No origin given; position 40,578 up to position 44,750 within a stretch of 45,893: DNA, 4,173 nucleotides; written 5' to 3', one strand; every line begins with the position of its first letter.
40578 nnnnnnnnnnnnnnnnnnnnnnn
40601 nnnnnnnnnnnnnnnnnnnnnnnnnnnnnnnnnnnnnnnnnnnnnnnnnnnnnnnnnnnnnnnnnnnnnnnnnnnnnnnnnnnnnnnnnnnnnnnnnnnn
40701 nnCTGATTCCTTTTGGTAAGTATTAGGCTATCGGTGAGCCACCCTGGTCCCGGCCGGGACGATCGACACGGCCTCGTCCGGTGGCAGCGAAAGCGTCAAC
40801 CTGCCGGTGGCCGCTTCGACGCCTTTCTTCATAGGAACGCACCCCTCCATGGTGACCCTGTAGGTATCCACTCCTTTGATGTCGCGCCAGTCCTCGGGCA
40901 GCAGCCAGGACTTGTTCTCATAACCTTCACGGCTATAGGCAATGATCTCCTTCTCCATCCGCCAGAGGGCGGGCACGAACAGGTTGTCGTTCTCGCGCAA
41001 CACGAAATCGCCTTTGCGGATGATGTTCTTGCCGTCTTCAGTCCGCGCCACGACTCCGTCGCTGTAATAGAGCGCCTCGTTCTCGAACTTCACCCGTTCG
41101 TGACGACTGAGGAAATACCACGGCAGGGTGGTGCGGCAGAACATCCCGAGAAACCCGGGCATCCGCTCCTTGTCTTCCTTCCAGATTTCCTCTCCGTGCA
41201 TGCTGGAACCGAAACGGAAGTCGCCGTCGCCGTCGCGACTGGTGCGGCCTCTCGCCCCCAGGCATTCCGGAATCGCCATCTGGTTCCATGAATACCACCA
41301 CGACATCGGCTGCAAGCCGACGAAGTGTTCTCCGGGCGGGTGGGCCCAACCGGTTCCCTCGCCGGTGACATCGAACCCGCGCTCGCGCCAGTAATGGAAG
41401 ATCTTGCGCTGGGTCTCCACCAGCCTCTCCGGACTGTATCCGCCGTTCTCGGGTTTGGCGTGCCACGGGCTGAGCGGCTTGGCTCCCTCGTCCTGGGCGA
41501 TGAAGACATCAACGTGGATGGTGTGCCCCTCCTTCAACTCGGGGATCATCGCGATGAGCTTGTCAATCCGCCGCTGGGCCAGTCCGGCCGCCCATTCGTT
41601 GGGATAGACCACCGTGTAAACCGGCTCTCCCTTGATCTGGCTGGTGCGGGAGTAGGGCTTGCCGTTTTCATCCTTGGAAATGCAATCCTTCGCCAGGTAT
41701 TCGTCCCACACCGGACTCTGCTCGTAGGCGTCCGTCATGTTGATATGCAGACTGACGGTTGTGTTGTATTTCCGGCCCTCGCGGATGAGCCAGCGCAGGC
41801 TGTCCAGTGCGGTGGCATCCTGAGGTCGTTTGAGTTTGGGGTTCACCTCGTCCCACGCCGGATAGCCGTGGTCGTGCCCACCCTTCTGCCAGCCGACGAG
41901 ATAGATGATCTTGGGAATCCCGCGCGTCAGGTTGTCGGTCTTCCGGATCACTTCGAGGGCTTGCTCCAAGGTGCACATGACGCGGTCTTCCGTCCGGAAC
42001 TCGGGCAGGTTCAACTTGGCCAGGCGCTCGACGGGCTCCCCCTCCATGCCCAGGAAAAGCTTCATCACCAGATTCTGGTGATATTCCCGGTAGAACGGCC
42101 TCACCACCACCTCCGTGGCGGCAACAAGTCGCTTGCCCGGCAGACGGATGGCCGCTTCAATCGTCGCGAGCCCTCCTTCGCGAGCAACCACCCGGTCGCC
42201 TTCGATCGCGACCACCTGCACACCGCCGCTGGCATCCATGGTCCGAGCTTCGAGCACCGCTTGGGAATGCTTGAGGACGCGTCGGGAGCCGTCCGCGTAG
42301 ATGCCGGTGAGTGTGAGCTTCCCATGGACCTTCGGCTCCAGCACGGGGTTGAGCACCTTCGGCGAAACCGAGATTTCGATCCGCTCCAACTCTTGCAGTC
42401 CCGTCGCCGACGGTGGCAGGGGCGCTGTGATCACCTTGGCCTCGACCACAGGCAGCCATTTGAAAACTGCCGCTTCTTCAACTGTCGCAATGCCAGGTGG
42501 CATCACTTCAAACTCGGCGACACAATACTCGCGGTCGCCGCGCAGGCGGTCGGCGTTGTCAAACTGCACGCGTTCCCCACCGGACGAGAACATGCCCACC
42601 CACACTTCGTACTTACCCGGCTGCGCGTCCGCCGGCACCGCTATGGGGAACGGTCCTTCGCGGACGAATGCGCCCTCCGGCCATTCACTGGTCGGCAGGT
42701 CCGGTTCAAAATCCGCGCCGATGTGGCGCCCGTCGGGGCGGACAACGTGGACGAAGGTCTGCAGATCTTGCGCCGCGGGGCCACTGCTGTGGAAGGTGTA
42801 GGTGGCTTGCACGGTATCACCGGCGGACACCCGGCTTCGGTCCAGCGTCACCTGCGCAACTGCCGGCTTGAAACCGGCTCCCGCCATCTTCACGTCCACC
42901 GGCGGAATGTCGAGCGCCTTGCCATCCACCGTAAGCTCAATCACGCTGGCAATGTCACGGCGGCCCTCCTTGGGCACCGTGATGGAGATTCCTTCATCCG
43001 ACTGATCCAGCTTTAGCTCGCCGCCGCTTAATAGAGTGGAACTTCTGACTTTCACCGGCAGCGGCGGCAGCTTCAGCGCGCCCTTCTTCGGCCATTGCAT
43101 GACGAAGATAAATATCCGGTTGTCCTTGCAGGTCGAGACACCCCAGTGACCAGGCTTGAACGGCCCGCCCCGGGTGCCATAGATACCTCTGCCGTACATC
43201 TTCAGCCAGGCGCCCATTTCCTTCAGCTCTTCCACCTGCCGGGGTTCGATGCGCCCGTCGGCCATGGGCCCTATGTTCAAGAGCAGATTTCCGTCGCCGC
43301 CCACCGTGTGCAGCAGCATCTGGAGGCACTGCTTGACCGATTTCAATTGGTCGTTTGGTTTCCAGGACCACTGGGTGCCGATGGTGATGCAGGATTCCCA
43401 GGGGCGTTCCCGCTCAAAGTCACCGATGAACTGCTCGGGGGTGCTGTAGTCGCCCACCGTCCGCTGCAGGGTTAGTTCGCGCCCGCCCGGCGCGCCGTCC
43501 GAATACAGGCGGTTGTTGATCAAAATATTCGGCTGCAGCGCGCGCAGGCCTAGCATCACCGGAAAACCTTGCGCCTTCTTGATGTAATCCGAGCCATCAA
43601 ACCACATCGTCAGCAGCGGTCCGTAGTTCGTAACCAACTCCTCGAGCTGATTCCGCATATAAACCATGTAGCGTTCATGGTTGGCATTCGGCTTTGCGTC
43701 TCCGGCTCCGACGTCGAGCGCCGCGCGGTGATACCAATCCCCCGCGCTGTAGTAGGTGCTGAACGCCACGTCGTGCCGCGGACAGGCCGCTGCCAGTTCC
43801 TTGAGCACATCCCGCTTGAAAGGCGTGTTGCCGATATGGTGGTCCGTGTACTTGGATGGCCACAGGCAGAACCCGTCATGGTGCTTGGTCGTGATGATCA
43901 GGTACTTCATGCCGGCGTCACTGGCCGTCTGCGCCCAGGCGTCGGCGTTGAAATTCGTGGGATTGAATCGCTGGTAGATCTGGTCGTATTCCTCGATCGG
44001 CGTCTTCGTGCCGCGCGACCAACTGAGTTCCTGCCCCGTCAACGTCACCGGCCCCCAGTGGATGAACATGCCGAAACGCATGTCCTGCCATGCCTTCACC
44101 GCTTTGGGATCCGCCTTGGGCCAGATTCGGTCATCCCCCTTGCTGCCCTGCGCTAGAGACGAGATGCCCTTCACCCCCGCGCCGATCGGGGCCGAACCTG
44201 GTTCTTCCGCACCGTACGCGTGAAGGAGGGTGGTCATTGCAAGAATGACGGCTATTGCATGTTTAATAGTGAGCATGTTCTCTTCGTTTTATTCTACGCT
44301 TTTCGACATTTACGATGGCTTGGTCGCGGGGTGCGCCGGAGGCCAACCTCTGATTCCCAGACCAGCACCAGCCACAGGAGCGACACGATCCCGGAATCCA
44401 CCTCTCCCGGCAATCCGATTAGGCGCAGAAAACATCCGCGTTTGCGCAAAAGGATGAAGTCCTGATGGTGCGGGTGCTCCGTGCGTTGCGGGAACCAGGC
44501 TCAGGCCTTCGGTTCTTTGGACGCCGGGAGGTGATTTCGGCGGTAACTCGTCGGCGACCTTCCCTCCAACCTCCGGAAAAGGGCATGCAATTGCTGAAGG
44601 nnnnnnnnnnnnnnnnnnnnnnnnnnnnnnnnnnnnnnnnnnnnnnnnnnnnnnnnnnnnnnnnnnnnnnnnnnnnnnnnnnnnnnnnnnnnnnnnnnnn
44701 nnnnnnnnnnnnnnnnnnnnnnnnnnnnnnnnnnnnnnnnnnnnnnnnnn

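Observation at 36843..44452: Conserved 44-nt intergenic element occurring twice in the GH29/GH172/GH127 locus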

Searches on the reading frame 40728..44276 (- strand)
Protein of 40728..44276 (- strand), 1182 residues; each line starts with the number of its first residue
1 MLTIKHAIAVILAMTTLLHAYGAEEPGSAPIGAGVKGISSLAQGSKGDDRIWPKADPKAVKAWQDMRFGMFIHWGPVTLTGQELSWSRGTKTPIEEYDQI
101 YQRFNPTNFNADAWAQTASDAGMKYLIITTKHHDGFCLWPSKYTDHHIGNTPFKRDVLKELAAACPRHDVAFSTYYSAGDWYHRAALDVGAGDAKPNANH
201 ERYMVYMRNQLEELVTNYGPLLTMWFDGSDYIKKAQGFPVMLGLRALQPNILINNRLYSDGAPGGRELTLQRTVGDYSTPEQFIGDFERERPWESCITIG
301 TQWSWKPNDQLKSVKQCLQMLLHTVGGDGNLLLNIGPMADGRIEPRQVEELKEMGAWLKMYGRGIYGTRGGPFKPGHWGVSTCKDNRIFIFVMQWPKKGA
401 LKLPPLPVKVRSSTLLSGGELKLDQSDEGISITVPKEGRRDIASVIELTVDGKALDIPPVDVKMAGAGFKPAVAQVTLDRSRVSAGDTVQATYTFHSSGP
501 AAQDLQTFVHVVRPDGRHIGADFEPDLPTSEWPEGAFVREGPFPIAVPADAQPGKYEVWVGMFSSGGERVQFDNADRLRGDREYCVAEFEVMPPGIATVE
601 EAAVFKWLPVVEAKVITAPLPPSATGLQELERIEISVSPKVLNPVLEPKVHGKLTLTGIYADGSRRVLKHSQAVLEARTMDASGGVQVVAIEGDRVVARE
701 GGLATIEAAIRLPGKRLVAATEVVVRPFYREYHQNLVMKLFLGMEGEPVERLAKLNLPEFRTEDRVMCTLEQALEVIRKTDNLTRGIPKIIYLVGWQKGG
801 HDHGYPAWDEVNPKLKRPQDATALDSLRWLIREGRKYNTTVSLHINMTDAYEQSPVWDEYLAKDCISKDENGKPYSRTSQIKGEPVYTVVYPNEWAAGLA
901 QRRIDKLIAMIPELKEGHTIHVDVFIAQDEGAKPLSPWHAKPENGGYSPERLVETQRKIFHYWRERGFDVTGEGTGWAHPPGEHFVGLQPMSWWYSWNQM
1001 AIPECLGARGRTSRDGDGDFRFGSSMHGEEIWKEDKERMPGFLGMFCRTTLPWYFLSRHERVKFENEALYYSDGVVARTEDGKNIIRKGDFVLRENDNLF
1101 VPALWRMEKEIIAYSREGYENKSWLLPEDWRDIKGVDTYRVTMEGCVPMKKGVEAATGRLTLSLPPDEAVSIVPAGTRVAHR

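Call 10: search_protein_families(library=pfam, proteins=[window:40728-44276:-])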
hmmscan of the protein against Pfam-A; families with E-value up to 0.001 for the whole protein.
window:40728-44276:- (1182 aa): 3 families
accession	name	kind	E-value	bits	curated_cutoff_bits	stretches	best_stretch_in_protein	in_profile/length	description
PF01120.23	Alpha_L_fucos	-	1.3e-77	262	25.2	1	52-362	18-344/345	Alpha-L-fucosidase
PF12905.13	Glyco_hydro_101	-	1.3e-09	38.3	25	1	772-928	42-179/272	Endo-alpha-N-acetylgalactosaminidase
PF16757.11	Fucosidase_C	-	0.00021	22.2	25.6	1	382-436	14-71/88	Alpha-L-fucosidase C-terminal domain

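Call 47: search_protein_families(library=ncbifam, proteins=[window:40728-44276:-])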
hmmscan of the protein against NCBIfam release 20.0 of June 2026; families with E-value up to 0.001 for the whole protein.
window:40728-44276:- (1182 aa): 0 families

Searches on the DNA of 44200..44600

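Call 63: search_rna_families(source=window, start=44200, end=44600, threshold=evalue, max_evalue=1)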
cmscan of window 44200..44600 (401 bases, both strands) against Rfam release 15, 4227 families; matches with E-value up to 1: 0.
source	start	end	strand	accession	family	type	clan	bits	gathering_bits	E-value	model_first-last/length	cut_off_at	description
